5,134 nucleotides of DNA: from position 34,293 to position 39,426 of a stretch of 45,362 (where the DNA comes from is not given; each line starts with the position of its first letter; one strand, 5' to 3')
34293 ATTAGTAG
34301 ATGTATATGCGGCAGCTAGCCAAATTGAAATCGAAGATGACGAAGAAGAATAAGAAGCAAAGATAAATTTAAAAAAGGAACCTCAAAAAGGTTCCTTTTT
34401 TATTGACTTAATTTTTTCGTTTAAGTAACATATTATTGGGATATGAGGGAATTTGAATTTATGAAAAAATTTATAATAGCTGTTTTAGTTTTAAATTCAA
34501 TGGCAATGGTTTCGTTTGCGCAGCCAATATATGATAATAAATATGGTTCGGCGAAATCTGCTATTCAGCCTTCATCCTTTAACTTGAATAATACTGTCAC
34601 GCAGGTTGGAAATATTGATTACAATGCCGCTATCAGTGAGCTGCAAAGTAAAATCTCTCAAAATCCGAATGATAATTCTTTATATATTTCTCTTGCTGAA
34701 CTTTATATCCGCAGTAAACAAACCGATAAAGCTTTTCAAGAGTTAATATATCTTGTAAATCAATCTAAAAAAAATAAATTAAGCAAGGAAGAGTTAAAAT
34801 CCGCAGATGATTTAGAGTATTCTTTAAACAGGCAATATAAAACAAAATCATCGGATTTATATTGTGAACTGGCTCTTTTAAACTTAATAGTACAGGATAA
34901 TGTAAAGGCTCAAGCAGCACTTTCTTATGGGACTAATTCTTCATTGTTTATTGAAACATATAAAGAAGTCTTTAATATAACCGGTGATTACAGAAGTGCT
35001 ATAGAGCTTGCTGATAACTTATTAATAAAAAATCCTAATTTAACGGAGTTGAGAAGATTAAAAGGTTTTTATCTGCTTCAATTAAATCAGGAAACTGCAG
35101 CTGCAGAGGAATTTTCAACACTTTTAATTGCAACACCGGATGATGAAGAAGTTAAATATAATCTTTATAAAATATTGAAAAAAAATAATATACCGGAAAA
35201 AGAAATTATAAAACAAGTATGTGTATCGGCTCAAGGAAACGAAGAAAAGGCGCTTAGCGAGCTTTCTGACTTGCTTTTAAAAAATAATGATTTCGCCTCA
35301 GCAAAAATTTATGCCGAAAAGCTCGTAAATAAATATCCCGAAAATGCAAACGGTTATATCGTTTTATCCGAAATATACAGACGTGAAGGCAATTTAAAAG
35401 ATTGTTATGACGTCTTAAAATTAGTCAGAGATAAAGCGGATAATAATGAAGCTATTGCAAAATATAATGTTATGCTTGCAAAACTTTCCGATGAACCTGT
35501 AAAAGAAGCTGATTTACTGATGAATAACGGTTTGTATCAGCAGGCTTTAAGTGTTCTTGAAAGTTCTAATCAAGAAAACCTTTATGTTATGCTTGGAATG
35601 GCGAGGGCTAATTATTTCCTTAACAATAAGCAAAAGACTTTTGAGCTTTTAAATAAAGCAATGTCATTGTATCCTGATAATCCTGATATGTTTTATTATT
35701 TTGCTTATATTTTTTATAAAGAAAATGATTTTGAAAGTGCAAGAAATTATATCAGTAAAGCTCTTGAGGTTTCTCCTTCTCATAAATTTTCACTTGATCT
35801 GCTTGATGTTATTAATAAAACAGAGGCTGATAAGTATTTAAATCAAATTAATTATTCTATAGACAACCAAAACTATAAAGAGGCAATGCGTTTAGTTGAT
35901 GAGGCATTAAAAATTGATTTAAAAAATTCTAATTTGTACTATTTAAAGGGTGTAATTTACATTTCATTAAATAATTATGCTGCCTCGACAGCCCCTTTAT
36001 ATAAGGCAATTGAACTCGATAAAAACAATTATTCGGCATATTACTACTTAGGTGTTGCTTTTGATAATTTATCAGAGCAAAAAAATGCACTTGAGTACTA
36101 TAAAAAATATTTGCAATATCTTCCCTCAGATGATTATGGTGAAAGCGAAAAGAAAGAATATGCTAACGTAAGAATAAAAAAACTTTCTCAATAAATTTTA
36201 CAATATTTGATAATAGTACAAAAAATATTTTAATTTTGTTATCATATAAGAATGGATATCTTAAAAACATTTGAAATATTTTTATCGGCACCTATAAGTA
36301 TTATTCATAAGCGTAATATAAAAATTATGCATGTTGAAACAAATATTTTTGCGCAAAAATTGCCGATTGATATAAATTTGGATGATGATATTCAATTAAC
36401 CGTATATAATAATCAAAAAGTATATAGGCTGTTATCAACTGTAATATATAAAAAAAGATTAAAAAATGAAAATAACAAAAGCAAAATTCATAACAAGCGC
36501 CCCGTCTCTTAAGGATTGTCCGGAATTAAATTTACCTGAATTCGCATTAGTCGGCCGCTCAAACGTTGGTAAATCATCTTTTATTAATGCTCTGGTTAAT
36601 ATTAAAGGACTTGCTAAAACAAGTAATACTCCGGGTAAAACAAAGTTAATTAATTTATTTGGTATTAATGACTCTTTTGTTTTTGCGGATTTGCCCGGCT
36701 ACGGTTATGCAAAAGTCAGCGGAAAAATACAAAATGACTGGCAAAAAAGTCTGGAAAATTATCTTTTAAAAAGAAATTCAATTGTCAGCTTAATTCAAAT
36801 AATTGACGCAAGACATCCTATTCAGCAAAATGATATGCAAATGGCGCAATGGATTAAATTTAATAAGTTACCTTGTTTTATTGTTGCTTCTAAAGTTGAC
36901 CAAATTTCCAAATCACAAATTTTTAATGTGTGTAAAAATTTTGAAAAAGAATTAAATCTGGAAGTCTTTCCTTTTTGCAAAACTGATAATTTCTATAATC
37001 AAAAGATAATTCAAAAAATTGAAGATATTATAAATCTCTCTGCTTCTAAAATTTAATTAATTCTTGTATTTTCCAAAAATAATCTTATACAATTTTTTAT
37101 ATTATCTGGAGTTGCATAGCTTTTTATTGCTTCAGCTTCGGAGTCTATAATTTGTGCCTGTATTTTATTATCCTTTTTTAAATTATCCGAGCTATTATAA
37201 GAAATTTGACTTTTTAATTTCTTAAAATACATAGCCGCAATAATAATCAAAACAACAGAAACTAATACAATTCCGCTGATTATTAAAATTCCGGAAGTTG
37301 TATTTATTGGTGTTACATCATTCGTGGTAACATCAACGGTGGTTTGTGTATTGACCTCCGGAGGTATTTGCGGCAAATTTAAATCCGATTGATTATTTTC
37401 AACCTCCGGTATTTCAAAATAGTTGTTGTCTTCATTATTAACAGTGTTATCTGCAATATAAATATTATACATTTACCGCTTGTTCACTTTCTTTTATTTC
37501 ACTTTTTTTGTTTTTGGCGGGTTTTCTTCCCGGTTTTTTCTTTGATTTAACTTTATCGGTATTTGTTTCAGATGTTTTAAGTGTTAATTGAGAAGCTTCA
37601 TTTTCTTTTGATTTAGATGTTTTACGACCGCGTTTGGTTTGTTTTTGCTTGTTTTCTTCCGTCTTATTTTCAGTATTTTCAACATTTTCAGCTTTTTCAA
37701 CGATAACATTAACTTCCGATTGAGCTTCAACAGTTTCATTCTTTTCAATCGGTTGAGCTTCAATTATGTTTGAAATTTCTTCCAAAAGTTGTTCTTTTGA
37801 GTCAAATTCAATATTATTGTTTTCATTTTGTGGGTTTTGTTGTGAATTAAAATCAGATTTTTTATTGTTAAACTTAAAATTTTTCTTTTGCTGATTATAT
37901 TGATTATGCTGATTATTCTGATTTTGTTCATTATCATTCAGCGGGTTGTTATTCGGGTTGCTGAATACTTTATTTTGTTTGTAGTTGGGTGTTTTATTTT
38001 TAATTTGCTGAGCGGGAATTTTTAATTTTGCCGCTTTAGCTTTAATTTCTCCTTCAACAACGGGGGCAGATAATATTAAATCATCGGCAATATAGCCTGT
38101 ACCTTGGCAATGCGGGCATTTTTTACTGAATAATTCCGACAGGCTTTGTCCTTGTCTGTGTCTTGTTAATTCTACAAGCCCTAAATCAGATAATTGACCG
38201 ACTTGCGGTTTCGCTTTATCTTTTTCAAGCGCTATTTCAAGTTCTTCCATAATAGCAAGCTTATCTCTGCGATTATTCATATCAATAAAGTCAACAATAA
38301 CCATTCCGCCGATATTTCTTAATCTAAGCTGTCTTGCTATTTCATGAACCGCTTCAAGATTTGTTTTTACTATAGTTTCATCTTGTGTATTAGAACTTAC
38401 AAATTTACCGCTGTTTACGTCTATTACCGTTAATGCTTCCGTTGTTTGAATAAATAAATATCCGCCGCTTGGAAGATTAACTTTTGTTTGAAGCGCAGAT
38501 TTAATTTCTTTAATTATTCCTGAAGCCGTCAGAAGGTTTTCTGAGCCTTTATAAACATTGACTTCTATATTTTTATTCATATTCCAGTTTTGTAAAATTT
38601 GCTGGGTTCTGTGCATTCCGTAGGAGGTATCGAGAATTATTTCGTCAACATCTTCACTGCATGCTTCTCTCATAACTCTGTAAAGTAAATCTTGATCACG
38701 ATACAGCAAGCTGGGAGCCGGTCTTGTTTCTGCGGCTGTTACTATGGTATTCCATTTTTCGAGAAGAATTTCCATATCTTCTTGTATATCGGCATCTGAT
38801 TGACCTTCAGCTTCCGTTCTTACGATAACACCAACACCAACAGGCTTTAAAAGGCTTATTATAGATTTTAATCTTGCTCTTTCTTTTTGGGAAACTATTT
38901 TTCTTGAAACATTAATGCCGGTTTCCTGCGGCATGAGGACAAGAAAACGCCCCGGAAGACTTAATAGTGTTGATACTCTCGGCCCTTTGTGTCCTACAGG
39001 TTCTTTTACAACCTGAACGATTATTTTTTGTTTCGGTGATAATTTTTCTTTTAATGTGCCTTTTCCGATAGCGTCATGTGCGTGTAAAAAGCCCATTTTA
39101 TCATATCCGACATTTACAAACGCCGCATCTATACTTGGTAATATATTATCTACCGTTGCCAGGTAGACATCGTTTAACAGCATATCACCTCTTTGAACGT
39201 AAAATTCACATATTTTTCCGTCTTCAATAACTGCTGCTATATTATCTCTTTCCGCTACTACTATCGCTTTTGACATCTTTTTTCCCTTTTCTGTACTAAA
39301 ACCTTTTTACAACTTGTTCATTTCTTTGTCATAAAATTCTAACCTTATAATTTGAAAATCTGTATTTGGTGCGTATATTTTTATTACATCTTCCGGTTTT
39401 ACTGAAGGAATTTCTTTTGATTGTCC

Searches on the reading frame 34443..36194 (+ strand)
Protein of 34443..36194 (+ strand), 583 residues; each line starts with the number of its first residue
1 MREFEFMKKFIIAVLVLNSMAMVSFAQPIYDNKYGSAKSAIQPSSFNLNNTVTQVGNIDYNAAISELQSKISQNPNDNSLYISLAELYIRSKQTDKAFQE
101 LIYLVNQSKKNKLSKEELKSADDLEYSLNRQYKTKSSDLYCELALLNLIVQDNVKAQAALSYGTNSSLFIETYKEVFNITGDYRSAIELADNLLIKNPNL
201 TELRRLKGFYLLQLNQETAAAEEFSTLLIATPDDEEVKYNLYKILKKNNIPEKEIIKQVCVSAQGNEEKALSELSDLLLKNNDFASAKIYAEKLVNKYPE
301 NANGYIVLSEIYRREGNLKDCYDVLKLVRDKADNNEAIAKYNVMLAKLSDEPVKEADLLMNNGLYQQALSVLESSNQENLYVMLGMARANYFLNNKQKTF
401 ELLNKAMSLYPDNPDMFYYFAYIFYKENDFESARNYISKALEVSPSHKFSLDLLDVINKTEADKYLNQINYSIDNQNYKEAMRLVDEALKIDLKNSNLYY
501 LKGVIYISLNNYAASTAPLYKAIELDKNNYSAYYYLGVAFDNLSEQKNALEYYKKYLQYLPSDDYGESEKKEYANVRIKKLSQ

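Call 5: search_protein_families(library=pfam, proteins=[window:34443-36194:+], max_evalue=0.01)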
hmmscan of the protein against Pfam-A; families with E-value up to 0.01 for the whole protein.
window:34443-36194:+ (583 aa): 22 families
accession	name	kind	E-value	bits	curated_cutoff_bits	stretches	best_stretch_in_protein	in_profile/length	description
PF14559.12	TPR_19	-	5.4e-29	100.8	25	5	181-238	5-62/68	Tetratricopeptide repeat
PF13432.12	TPR_16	-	6.8e-21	74.8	32.7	0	181-234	11-64/65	Tetratricopeptide repeat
PF13428.12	TPR_14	-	5.8e-19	67.1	23.5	0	271-309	4-42/44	Tetratricopeptide repeat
PF07719.23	TPR_2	-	4.5e-17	61.1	27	0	418-447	5-34/34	Tetratricopeptide repeat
PF13431.12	TPR_17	-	6.6e-13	48.3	24.4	1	521-549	4-32/34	Tetratricopeptide repeat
PF13371.12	TPR_9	-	1.1e-12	48.2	35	1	182-237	10-65/73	Tetratricopeptide repeat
PF12895.13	ANAPC3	-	1.8e-11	44.6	27.2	0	281-331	2-51/82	Anaphase-promoting complex, cyclosome, subunit 3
PF13181.12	TPR_8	-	6e-11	42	25.7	1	498-529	3-34/34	Tetratricopeptide repeat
PF00515.34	TPR_1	-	4.4e-10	39.4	27.8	1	531-562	2-33/34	Tetratricopeptide repeat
PF25064.1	ARM_TT21_5th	-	4.2e-08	34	27.8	1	269-342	2-75/117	TT21 fifth ARM repeats domain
PF23914.1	TPR_CcmH_CycH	-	9.6e-08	32.5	42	0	378-445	82-152/158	Cytochrome c-type biogenesis protein H TPR domain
PF13174.12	TPR_6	-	1.2e-07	32.3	26.3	0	532-561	2-31/33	Tetratricopeptide repeat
PF14853.12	Fis1_TPR_C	-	2.1e-07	31.4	25.3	1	415-459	2-46/53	Fis1 C-terminal tetratricopeptide repeat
PF14561.12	TPR_20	-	1.7e-06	28.7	25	1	62-111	6-55/90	Tetratricopeptide repeat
PF13424.12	TPR_12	-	3.7e-06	27.5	30.1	0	364-411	25-76/77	Tetratricopeptide repeat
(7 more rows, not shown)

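Call 6: search_protein_families(library=ncbifam, proteins=[window:34443-36194:+], max_evalue=0.01)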
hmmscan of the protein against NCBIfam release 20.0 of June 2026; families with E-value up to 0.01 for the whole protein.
window:34443-36194:+ (583 aa): 18 families
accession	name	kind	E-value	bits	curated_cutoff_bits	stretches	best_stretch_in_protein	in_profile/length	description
NF040959.1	MamA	equivalog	1.3e-26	93.4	200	2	474-560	83-169/204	magnetosome protein MamA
TIGR02917.1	PEP_TPR_lipo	equivalog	1e-24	86.5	312.2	3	372-565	151-330/899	XrtA/PEP-CTERM system TPR-repeat protein PrsT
TIGR00540.1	TPR_hemY_coli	hypoth_equivalog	2.4e-14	52.9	142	1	356-462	268-374/385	heme biosynthesis-associated TPR protein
TIGR02521.1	type_IV_pilW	equivalog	2e-13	50.4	154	2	498-561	33-96/234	type IV pilus biogenesis/stability protein PilW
NF052415.1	T3SS_chap_SctY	equivalog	4.3e-08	33.6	70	0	267-347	5-85/106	type III secretion apparatus assembly chaperone SctY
NF033758.1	gliding_GltE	equivalog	1e-07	31.3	225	0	224-330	75-184/411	adventurous gliding motility TPR repeat lipoprotein GltE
NF008520.0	PRK11447.1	equivalog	2.4e-07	29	858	1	396-547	285-436/1157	cellulose synthase complex outer membrane protein BcsC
NF008753.0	PRK11788.1-1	equivalog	5e-07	29.2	395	0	469-555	187-274/389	lipopolysaccharide assembly protein LapB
TIGR02552.1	LcrH_SycD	equivalog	8.3e-07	28.8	104.8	1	362-446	31-118/136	SycD/LcrH family type III secretion system chaperone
NF008757.0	PRK11788.1-5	equivalog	1.4e-06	27.8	363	0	355-464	220-332/388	lipopolysaccharide assembly protein LapB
NF033920.0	C39_PA2778_fam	equivalog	1.5e-06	27.8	150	0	369-445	179-255/255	PA2778 family cysteine peptidase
NF041522.1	TPR_sll0314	equivalog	1.9e-06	27.3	225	2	366-442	166-242/275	Sll0314/Alr1548 family TPR repeat-containing protein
NF052400.1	M48_BAM_BepA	equivalog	7.4e-05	21.7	570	1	54-151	351-447/483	beta-barrel assembly-enhancing protease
TIGR02795.1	tol_pal_ybgF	equivalog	0.00029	21.4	90.1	0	54-121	12-83/119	tol-pal system protein YbgF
TIGR00990.1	3a0801s09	subfamily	0.00031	19.5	757.25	2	465-540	368-443/615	mitochondrial import receptor subunit TOM70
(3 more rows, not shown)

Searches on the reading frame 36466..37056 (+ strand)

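Call 5: search_protein_families(library=pfam, proteins=[window:36466-37056:+], max_evalue=0.01)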
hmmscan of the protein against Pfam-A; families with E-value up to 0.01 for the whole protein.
window:36466-37056:+ (196 aa): 6 families
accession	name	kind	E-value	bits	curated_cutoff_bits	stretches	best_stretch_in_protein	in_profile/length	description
PF01926.29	MMR_HSR1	-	2e-20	73.4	21.9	1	26-143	2-113/113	50S ribosome-binding GTPase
PF02421.24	FeoB_N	-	6.9e-12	45.6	27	1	26-184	3-155/156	Ferrous iron transport protein B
PF00350.29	Dynamin_N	-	9.1e-07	29.5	27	0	27-53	2-28/168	Dynamin family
PF05049.19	IIGP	-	1.7e-05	24.5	24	1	25-162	37-169/375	Interferon-inducible GTPase (IIGP)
PF03193.22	RsgA_GTPase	-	2.4e-05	24.7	30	1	26-78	109-167/174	RsgA GTPase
PF00009.33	GTP_EFTU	-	0.0033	17.5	26.5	0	110-172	97-151/188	Elongation factor Tu GTP binding domain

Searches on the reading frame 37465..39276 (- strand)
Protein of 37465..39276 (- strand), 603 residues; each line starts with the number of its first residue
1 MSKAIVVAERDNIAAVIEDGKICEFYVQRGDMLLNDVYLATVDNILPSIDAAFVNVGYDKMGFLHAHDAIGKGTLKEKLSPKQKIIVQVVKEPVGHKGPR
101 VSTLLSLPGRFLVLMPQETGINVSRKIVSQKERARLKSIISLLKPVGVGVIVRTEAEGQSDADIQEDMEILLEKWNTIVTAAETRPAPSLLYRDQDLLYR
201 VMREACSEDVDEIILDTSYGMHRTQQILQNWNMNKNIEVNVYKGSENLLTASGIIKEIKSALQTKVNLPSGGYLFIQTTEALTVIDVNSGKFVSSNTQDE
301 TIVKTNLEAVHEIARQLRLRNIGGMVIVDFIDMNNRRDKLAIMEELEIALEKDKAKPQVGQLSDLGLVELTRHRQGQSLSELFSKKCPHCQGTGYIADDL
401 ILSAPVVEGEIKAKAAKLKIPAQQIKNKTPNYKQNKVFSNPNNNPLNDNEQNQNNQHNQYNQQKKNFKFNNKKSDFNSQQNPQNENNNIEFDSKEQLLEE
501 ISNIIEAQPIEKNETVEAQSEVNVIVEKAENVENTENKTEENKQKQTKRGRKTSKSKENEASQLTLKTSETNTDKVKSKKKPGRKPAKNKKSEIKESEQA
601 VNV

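Call 7: search_protein_families(library=pfam, proteins=[window:37465-39276:-], max_evalue=0.001)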
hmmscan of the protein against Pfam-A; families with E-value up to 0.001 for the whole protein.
window:37465-39276:- (603 aa): 1 family
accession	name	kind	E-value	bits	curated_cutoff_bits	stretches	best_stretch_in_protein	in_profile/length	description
PF10150.14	RNase_E_G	-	4.5e-97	325.1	25.5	1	106-374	1-269/270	Ribonuclease E/G family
